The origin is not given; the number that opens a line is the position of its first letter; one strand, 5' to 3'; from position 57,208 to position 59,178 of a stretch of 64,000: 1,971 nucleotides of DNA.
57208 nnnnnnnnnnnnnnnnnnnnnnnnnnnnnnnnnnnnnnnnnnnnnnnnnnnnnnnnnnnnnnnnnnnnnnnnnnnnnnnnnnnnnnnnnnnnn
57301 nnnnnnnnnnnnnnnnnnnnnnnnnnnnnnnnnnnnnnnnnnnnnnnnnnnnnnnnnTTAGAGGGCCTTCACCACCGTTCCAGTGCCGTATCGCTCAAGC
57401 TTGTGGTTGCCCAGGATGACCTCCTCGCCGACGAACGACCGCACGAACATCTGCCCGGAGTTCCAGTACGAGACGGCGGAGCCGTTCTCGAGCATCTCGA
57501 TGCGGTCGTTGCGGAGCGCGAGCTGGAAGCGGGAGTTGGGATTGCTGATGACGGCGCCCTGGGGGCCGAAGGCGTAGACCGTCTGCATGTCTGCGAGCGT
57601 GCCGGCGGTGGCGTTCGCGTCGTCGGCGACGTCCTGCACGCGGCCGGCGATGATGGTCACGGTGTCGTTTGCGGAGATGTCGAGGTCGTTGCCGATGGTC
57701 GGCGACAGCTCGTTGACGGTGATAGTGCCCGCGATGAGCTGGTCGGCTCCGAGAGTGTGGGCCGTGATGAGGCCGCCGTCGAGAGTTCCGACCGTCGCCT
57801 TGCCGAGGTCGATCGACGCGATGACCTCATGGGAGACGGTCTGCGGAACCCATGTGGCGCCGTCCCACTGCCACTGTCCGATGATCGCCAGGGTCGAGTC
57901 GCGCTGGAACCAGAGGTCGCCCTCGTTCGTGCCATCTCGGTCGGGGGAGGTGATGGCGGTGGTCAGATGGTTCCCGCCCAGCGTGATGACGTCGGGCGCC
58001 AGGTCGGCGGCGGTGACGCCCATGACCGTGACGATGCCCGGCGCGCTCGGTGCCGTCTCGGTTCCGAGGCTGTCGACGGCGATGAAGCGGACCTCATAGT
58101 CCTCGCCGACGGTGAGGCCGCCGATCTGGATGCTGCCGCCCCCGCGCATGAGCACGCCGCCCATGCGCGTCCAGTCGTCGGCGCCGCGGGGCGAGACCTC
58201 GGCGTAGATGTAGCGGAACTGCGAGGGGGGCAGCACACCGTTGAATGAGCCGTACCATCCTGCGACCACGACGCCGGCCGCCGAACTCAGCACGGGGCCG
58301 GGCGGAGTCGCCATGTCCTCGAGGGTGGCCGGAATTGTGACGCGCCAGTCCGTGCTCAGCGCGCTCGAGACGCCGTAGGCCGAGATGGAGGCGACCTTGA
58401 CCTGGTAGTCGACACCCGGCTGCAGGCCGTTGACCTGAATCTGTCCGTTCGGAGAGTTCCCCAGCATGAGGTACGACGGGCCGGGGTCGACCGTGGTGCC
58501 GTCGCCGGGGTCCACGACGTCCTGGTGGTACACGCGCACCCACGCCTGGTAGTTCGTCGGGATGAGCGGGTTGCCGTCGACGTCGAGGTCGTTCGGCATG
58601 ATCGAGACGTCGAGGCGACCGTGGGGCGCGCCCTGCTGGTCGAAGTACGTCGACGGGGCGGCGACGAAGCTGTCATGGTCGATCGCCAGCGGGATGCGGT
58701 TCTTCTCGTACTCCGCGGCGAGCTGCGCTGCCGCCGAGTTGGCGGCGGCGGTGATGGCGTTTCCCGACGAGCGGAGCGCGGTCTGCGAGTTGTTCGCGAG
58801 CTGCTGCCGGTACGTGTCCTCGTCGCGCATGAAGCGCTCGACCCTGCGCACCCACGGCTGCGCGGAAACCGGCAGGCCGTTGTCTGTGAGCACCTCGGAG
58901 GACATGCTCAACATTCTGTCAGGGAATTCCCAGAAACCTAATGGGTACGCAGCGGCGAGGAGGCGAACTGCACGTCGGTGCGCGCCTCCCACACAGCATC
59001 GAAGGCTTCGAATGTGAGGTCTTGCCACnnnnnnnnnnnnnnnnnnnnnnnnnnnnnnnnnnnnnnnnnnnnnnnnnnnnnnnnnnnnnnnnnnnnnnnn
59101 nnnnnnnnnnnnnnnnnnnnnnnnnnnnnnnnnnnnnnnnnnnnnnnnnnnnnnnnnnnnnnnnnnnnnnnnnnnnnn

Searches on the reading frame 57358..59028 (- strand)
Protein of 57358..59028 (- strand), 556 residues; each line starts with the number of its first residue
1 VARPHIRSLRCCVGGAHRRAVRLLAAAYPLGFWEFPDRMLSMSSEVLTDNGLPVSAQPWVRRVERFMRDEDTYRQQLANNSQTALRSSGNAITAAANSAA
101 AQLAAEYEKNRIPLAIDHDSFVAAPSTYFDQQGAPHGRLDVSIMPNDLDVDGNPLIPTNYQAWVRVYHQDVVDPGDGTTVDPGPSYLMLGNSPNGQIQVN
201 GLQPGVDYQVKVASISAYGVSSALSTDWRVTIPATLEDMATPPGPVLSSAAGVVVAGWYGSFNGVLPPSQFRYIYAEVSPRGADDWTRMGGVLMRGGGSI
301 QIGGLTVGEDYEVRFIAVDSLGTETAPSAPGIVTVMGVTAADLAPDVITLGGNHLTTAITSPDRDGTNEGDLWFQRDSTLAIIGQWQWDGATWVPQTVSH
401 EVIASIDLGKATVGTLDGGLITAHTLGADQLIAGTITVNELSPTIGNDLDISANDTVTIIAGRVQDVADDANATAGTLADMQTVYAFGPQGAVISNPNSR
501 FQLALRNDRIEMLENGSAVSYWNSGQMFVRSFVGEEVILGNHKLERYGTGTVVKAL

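Call 20: search_protein_families(library=pfam, proteins=[window:57358-59028:-], max_evalue=0.001)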
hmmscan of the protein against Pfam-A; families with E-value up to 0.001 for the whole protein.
window:57358-59028:- (556 aa): 1 family
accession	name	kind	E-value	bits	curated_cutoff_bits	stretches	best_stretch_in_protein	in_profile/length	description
PF00041.27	fn3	-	2.7e-05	24.7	25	0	195-221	49-75/84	Fibronectin type III domain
